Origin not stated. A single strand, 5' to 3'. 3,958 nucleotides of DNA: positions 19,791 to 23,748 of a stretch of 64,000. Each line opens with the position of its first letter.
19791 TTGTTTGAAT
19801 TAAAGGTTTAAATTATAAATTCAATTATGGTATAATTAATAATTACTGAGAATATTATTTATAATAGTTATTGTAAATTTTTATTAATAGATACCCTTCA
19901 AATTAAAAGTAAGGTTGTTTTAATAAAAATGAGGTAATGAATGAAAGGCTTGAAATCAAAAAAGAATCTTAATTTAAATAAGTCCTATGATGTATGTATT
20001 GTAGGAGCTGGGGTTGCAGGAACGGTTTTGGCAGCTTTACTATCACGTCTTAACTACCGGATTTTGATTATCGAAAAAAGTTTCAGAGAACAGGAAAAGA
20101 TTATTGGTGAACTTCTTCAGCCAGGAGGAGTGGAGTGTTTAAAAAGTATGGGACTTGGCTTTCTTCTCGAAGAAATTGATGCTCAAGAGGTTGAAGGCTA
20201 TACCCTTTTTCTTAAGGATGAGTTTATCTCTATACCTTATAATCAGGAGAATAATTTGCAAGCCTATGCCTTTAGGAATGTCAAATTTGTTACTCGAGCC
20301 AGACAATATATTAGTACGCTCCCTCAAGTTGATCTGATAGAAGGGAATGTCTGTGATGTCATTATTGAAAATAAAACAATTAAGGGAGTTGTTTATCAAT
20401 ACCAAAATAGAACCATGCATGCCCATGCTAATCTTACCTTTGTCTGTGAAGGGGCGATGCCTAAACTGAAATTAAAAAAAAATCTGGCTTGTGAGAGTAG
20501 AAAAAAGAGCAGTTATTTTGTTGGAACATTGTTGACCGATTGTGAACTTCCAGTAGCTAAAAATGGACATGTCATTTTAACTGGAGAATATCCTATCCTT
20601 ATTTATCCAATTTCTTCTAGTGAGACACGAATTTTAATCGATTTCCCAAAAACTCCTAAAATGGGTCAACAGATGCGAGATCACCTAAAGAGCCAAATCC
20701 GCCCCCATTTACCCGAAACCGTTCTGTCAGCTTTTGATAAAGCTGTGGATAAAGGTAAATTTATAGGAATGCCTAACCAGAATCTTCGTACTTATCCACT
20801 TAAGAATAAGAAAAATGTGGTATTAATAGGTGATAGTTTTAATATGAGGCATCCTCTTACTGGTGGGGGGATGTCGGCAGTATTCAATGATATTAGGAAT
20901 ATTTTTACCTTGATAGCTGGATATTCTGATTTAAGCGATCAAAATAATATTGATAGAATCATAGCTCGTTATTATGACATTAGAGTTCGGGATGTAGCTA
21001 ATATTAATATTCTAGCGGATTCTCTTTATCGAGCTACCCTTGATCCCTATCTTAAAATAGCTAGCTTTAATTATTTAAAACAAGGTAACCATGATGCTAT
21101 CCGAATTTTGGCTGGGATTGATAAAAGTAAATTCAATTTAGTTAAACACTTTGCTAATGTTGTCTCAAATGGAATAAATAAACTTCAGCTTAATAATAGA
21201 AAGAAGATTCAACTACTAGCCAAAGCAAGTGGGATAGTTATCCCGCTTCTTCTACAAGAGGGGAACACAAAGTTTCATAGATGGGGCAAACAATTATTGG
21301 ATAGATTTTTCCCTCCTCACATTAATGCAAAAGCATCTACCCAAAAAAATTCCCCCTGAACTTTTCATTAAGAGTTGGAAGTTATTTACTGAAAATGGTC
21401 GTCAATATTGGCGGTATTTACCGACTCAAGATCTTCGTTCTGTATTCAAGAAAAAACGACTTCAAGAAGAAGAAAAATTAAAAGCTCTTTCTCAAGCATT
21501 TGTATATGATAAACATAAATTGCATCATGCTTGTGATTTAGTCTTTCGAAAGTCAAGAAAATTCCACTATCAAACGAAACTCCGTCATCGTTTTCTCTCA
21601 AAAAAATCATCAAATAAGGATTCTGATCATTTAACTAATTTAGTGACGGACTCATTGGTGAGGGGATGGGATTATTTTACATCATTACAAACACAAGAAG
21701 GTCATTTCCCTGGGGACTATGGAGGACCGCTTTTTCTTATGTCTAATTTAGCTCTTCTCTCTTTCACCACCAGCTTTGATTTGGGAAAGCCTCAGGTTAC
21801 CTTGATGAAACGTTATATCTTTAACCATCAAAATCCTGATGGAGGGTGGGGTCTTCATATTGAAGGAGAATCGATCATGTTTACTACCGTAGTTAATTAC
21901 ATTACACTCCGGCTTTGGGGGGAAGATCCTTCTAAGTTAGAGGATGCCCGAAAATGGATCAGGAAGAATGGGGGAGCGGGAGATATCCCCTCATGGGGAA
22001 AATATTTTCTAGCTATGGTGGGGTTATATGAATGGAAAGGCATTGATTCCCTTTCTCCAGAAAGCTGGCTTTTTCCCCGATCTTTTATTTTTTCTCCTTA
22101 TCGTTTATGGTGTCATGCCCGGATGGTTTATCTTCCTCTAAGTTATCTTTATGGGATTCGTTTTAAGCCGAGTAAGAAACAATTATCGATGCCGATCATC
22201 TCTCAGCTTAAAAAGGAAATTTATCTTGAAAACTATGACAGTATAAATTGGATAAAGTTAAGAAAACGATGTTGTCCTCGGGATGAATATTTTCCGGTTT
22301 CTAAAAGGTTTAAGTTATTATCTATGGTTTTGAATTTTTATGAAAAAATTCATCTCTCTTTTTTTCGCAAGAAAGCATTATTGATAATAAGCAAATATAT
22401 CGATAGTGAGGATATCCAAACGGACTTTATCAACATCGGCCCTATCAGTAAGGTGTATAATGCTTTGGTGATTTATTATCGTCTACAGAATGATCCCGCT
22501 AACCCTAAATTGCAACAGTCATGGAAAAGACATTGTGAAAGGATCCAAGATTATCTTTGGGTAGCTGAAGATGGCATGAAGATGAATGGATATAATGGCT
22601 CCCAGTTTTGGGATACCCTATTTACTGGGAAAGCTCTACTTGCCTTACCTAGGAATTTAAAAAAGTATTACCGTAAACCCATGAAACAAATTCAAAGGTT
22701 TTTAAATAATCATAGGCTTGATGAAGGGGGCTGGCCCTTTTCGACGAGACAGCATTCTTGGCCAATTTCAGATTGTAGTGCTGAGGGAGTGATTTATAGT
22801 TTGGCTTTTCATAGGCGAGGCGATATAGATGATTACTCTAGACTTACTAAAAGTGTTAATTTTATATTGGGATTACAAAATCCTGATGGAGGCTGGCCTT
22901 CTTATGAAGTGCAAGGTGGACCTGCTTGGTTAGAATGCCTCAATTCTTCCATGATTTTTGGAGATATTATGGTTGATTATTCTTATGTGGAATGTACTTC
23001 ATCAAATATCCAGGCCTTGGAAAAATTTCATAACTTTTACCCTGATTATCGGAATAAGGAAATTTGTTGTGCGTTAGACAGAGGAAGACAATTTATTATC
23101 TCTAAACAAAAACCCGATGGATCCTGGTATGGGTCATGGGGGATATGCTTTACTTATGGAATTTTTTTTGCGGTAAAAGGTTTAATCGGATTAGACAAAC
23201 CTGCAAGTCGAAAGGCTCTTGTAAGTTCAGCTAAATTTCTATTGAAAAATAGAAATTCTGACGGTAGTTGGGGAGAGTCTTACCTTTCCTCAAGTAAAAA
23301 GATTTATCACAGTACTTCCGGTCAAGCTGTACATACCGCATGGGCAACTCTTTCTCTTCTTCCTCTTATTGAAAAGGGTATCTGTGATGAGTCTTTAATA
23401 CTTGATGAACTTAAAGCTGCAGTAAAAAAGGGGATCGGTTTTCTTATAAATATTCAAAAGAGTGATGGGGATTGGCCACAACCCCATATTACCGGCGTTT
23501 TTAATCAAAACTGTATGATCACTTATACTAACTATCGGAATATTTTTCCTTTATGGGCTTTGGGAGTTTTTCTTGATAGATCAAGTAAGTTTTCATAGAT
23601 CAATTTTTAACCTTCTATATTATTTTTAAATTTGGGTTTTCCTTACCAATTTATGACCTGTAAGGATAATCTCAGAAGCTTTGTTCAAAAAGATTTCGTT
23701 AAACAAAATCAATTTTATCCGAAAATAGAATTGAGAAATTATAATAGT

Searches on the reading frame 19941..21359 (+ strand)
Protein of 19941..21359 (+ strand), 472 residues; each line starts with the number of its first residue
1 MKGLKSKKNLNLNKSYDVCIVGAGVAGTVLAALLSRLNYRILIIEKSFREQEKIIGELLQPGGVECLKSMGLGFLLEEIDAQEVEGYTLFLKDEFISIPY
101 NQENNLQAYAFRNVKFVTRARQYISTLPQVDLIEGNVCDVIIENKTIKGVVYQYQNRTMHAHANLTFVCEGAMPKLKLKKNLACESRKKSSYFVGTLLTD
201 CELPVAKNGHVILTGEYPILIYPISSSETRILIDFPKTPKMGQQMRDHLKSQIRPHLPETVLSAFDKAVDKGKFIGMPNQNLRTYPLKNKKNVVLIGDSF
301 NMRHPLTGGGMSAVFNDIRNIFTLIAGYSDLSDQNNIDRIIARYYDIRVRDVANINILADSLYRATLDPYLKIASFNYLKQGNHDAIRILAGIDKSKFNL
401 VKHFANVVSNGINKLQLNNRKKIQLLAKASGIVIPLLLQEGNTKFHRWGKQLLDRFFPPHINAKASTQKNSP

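Call 44: search_protein_families(library=pfam, proteins=[window:19941-21359:+], max_evalue=1e-8)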
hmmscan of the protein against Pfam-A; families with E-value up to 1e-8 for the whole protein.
window:19941-21359:+ (472 aa): 3 families
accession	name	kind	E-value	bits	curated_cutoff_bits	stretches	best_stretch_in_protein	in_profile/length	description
PF08491.16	SE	-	2.7e-61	207.5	20.1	1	162-414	1-261/276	Squalene epoxidase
PF01494.25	FAD_binding_3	-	7.6e-11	42.3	22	1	16-326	2-319/349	FAD binding domain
PF01134.28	GIDA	-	8.2e-10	38.7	22.1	1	17-158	1-139/391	Glucose inhibited division protein A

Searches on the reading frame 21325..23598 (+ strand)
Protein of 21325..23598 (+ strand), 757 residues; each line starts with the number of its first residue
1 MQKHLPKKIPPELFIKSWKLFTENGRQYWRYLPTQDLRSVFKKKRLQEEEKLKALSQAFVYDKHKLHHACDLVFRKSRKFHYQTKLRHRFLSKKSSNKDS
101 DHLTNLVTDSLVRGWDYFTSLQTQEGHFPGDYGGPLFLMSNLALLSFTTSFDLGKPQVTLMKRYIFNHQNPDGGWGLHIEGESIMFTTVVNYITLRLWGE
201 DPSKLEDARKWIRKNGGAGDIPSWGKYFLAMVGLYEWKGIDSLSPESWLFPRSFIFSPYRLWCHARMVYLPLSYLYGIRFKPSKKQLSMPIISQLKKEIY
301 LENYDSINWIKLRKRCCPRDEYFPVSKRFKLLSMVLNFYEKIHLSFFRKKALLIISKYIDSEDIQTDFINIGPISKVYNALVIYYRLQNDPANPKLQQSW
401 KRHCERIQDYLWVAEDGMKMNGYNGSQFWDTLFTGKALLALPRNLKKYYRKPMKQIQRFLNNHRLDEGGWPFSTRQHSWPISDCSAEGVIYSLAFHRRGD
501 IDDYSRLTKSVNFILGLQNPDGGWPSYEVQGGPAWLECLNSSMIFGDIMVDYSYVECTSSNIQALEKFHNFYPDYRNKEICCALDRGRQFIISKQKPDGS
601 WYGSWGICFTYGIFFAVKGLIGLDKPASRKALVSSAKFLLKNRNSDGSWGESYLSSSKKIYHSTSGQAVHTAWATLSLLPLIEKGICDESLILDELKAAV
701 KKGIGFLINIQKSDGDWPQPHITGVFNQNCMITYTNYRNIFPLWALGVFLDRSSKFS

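Call 44: search_protein_families(library=pfam, proteins=[window:21325-23598:+], max_evalue=1e-8)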
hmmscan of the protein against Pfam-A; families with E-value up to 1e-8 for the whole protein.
window:21325-23598:+ (757 aa): 2 families
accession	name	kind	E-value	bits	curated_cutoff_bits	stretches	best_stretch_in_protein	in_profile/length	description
PF13243.12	SQHop_cyclase_C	-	5.1e-47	160.9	26.1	1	462-748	48-316/319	Squalene-hopene cyclase C-terminal domain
PF13249.12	SQHop_cyclase_N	-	5.6e-45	154.2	26.2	1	116-401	6-280/291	Squalene-hopene cyclase N-terminal domain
